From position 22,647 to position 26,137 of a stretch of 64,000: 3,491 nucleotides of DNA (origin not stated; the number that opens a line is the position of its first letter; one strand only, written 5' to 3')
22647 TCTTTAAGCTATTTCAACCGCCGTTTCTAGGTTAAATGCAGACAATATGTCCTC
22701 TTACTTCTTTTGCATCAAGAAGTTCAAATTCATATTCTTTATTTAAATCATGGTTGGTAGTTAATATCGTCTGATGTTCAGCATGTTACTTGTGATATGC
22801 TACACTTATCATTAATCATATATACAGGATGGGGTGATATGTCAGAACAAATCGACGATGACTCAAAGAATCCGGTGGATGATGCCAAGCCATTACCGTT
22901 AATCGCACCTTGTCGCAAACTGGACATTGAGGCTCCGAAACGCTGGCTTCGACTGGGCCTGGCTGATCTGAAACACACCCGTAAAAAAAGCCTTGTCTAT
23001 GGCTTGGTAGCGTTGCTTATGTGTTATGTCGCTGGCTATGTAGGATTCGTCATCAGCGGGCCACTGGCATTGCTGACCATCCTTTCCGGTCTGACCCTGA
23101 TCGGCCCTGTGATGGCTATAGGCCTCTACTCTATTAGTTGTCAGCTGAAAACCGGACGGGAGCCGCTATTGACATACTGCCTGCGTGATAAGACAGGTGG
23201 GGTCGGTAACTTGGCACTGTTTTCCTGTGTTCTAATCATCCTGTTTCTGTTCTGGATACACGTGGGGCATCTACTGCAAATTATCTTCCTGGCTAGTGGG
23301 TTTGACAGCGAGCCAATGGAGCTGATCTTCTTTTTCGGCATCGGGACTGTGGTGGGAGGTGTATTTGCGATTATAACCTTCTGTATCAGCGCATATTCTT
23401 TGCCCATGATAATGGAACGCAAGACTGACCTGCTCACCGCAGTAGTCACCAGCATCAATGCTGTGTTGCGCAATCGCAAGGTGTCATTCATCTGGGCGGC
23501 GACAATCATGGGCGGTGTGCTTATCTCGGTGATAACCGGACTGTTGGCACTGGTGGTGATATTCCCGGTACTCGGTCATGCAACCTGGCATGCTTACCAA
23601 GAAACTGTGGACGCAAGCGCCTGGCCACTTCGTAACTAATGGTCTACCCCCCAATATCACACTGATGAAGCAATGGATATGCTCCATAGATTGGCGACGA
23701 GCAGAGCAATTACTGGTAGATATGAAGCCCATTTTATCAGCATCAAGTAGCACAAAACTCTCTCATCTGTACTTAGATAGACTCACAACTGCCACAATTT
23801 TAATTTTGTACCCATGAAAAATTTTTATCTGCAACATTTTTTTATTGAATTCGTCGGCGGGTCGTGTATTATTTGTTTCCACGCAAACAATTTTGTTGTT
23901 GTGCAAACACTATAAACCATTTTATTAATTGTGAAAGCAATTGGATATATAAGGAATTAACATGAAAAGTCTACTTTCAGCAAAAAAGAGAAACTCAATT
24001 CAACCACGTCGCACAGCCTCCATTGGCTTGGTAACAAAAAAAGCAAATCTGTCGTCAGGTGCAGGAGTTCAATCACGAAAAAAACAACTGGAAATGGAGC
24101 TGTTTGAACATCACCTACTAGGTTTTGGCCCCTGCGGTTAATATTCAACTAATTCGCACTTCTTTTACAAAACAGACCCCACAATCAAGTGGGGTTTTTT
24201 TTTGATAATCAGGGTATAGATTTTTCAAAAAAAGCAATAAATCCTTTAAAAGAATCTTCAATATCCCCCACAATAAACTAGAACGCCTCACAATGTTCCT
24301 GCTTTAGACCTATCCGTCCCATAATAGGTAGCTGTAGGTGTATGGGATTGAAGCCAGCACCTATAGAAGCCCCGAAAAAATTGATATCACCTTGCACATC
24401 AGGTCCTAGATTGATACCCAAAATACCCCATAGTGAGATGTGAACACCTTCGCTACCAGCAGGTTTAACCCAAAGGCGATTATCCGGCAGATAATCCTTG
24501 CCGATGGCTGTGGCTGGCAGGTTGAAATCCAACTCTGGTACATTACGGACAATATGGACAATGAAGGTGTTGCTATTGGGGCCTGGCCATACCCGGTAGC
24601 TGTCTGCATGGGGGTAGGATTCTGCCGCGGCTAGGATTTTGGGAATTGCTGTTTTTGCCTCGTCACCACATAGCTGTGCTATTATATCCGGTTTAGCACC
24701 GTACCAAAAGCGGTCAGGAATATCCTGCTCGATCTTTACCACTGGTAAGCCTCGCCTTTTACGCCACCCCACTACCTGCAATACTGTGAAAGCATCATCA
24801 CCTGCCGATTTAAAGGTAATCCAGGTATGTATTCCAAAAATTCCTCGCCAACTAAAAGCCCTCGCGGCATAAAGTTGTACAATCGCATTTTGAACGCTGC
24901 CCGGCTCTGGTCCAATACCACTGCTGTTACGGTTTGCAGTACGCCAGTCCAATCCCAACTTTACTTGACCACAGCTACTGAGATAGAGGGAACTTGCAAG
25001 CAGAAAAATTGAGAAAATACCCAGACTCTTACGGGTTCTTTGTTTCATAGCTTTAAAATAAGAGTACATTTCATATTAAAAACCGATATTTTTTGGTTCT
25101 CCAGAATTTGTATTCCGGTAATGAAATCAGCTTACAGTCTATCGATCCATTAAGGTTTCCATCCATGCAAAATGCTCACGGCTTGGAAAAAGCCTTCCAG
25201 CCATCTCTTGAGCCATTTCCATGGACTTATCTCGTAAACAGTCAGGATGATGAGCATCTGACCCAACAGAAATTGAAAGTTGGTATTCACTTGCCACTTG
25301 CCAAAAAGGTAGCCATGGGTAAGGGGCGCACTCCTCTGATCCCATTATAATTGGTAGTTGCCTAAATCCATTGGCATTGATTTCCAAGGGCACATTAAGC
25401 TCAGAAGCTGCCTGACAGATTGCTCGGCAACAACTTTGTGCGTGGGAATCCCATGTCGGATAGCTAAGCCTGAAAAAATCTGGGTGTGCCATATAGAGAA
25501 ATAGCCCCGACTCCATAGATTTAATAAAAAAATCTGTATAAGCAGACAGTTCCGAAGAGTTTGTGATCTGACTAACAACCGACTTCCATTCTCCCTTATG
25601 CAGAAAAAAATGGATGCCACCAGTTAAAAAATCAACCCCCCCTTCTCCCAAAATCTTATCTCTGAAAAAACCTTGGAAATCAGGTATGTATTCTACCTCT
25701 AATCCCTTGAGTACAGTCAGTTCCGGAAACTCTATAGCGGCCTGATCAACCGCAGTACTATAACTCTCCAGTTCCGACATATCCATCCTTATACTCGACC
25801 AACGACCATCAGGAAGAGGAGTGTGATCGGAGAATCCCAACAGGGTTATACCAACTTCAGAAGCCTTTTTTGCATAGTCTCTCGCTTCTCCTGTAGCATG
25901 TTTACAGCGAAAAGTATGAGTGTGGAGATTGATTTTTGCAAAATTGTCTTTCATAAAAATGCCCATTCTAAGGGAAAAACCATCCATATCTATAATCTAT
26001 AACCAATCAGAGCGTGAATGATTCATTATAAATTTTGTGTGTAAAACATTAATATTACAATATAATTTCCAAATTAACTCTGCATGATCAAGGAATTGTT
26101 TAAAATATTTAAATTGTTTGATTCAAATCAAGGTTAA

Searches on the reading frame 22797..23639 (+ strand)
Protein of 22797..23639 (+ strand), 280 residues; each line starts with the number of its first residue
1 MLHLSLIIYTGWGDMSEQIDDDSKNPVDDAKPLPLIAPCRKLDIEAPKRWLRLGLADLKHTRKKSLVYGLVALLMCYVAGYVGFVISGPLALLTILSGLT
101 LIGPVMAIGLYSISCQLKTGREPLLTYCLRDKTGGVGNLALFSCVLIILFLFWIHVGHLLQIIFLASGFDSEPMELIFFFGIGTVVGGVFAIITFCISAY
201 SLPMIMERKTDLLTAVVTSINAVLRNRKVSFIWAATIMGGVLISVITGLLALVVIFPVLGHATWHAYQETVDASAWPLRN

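Call 59: search_protein_families(library=pfam, proteins=[window:22797-23639:+], max_evalue=0.00001)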
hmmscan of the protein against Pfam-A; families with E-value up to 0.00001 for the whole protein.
window:22797-23639:+ (280 aa): 1 family
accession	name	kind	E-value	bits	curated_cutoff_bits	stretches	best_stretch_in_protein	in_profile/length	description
PF09955.14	DUF2189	-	5.4e-21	75.5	26.2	1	93-207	2-126/126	Predicted integral membrane protein (DUF2189)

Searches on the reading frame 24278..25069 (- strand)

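Call 59: search_protein_families(library=pfam, proteins=[window:24278-25069:-], max_evalue=0.00001)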
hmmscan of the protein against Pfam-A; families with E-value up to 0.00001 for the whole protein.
window:24278-25069:- (263 aa): 1 family
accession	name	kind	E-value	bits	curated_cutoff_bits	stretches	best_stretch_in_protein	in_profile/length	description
PF12570.13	DUF3750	-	5.1e-47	160.2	25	1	62-193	2-128/128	Protein of unknown function (DUF3750)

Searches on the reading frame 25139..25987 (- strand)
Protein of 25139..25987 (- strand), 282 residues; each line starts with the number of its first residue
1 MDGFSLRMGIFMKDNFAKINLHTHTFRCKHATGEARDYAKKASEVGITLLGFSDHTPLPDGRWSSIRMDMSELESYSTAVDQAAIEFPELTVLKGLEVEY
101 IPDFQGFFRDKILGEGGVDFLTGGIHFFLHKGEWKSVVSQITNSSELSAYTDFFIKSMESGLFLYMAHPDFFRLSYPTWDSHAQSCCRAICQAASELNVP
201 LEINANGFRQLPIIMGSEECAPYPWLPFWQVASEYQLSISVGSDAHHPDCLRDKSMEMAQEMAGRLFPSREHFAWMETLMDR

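Call 59: search_protein_families(library=pfam, proteins=[window:25139-25987:-], max_evalue=0.00001)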
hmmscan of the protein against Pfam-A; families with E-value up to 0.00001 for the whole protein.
window:25139-25987:- (282 aa): 1 family
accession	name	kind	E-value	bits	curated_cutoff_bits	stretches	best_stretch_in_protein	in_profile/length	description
PF02811.25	PHP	-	2.5e-14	54.4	26.4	1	21-205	2-163/164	PHP domain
